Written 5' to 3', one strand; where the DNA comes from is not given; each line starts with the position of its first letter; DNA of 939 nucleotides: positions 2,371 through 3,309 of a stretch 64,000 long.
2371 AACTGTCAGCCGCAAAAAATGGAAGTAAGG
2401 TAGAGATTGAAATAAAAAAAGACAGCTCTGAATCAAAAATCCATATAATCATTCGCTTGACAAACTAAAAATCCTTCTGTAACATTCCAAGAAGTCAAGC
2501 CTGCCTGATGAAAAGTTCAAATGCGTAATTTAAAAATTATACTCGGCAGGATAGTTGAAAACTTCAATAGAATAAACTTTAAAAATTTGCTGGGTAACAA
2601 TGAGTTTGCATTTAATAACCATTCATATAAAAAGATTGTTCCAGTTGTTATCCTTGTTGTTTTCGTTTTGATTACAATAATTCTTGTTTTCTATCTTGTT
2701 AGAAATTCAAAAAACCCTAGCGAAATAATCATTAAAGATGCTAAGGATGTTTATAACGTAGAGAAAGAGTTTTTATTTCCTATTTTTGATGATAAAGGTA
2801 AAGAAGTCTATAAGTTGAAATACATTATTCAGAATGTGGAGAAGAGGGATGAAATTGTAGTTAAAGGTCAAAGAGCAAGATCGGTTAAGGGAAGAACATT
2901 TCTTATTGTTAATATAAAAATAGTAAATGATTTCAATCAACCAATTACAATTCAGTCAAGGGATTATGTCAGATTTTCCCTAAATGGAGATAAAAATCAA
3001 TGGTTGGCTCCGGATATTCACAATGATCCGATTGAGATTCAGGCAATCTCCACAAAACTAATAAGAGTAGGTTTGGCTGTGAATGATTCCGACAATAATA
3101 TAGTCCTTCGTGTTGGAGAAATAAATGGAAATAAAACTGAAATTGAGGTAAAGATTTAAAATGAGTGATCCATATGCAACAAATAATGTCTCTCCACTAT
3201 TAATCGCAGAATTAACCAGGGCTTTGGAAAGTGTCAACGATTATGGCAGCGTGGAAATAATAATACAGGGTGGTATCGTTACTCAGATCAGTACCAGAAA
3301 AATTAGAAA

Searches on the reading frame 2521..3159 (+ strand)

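Call 7: search_protein_families(library=pfam, proteins=[window:2521-3159:+], max_evalue=0.01)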
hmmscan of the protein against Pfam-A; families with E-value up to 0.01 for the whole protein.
window:2521-3159:+ (212 aa): 1 family
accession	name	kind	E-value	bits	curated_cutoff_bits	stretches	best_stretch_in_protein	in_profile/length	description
PF15102.11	TMEM154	-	0.0056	17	30.3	1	39-97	68-129/153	TMEM154 protein family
